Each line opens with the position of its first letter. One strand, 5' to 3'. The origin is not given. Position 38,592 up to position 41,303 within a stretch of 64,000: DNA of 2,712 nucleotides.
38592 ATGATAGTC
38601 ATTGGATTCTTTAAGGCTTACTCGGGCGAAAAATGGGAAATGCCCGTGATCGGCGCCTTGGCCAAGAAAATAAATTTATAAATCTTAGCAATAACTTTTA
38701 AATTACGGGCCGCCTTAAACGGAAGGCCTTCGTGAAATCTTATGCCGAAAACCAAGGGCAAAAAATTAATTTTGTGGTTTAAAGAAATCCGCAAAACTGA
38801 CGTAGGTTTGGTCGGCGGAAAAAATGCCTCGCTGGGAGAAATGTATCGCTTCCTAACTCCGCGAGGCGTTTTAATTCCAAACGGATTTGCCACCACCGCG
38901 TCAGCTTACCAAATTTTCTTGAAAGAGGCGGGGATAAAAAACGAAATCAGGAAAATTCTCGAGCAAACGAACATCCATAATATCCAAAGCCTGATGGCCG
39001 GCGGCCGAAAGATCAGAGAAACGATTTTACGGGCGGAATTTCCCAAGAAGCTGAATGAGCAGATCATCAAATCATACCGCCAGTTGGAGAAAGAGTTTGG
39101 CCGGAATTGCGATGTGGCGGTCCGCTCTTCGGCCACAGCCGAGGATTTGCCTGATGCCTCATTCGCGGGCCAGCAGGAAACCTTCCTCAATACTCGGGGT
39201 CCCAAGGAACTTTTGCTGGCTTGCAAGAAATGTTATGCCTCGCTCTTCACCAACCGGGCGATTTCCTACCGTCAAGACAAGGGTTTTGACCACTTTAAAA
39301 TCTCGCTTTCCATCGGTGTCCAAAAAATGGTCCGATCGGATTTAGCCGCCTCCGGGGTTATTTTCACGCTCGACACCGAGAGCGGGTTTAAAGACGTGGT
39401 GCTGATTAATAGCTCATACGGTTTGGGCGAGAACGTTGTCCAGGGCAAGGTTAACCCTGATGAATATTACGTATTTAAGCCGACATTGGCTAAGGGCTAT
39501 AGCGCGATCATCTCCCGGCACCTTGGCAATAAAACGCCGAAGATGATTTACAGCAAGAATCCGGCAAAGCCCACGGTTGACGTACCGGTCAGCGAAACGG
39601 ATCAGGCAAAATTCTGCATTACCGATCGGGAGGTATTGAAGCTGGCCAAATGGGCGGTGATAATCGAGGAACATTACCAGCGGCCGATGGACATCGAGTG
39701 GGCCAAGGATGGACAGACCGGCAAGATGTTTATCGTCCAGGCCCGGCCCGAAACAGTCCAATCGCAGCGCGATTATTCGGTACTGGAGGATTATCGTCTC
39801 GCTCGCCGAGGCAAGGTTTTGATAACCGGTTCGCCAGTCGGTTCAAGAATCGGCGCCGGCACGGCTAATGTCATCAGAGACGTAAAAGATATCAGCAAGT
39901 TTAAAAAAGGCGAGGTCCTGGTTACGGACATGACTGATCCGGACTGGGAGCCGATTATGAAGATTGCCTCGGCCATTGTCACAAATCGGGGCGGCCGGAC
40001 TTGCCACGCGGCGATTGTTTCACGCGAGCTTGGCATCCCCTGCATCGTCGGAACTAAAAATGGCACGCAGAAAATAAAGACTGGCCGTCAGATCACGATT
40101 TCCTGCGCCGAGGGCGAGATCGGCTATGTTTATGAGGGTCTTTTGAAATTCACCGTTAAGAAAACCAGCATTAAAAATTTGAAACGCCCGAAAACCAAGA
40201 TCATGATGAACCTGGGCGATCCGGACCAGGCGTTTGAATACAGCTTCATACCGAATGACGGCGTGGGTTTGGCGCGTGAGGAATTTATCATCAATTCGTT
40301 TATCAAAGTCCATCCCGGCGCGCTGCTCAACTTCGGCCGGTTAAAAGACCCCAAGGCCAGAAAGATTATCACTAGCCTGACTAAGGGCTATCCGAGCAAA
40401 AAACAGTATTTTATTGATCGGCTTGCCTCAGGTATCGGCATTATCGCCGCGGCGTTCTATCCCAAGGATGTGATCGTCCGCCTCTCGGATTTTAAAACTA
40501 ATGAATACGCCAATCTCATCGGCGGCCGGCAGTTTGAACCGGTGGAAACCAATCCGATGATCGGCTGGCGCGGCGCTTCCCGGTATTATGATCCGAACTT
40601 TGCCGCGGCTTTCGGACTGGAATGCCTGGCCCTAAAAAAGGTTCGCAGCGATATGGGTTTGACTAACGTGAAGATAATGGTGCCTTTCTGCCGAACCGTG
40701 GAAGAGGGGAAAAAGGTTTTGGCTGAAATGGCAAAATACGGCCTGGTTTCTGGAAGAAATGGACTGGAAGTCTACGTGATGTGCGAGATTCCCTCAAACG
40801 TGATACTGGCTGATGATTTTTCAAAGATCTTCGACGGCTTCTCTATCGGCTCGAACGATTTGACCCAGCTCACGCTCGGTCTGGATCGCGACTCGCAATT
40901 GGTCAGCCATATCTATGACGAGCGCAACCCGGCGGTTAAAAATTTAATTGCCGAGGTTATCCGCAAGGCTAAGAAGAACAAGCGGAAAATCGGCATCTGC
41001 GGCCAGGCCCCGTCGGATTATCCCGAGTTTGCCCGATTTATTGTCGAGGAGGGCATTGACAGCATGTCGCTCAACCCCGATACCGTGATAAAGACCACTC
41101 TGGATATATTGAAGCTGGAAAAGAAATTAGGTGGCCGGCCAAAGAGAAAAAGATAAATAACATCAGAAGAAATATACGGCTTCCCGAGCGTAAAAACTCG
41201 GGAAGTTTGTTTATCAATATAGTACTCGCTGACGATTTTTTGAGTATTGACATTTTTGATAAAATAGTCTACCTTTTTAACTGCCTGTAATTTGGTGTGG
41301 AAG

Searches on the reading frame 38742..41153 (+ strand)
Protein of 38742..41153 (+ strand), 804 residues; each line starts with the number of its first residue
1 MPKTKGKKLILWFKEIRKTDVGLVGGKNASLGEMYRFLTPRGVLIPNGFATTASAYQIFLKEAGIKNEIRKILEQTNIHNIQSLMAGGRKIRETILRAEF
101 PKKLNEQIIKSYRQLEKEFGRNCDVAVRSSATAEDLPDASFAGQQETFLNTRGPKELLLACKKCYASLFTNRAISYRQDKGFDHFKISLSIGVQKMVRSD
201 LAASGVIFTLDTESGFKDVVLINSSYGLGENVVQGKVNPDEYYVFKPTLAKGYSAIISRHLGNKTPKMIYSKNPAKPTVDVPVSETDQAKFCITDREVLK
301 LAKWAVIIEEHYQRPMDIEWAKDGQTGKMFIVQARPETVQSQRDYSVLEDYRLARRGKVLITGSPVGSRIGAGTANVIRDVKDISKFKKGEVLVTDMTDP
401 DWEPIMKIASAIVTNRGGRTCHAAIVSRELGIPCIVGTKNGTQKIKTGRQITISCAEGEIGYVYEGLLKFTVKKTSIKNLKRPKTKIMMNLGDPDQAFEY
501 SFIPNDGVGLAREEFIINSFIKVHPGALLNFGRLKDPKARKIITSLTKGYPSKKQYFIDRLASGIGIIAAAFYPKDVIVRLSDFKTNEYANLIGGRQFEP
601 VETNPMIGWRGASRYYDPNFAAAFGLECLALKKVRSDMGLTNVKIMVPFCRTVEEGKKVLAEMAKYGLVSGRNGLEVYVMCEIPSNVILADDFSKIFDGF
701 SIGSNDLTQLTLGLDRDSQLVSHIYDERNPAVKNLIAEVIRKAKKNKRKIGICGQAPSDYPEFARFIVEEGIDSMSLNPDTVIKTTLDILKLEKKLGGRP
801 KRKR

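Call 107: list_cluster_members(proteins=[window:38742-41153:+, window:42000-42395:+, window:42466-42816:+, window:42830-43087:+, window:44245-44598:+, window:45969-47489:+, window:47600-48166:+])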
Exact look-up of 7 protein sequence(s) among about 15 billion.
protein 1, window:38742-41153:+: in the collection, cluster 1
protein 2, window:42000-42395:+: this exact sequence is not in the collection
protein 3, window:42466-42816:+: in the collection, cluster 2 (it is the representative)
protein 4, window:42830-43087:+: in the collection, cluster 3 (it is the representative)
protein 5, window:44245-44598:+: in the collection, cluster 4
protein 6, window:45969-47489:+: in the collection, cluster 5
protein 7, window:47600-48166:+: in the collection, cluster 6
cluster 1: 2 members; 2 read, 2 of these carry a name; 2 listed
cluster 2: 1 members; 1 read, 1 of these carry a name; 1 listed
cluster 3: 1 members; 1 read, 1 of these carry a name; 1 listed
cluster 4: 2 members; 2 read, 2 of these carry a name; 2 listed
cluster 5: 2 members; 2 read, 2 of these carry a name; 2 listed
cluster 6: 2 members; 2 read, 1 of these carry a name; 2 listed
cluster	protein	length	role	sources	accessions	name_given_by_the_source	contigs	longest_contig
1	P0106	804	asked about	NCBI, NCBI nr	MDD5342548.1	MAG: phosphoenolpyruvate synthase [Patescibacteria group bacterium] | phosphoenolpyruvate synthase [Patescibacteria group bacterium]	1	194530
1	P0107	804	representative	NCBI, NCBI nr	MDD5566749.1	MAG: phosphoenolpyruvate synthase [Patescibacteria group bacterium] | phosphoenolpyruvate synthase [Patescibacteria group bacterium]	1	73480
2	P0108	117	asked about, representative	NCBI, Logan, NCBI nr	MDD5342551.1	MAG: hypothetical protein PHI73_04445 [Patescibacteria group bacterium] | hypothetical protein [Patescibacteria group bacterium]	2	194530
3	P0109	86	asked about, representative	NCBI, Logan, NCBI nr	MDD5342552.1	MAG: hypothetical protein PHI73_04450 [Patescibacteria group bacterium] | hypothetical protein [Patescibacteria group bacterium]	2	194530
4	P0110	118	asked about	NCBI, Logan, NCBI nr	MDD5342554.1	MAG: cupin domain-containing protein [Patescibacteria group bacterium] | cupin domain-containing protein [Patescibacteria group bacterium]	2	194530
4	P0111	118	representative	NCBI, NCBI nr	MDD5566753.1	MAG: cupin domain-containing protein [Patescibacteria group bacterium] | cupin domain-containing protein [Patescibacteria group bacterium]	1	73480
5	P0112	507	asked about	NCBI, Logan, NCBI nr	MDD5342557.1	MAG: hypothetical protein PHI73_04475 [Patescibacteria group bacterium] | hypothetical protein [Patescibacteria group bacterium]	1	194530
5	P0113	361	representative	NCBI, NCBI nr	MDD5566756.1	MAG: hypothetical protein PHH01_01030, partial [Patescibacteria group bacterium] | hypothetical protein [Patescibacteria group bacterium]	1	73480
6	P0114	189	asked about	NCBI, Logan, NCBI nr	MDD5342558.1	MAG: NUDIX hydrolase [Patescibacteria group bacterium] | NUDIX hydrolase [Patescibacteria group bacterium]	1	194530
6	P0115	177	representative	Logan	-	-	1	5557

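Call 108: find_encoding_contigs(protein=P0111, flank=7000, max_places=2)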
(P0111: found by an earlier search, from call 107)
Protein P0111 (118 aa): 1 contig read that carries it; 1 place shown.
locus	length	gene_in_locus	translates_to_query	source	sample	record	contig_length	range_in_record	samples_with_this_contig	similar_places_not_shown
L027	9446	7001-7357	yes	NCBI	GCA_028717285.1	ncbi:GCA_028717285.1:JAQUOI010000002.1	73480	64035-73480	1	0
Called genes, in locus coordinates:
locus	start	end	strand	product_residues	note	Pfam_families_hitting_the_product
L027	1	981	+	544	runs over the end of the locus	PF00118:Cpn60_TCP1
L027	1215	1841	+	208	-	-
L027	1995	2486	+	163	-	-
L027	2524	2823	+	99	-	PF09685:MamF_MmsF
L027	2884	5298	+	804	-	PF01326:PPDK_N, PF00391:PEP-utilizers, PF02896:PEP-utilizers_C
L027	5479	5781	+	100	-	-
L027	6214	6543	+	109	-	-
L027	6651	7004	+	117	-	-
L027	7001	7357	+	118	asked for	PF07883:Cupin_2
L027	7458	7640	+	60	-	-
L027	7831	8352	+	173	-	PF01797:Y1_Tnp (weak)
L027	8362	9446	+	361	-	?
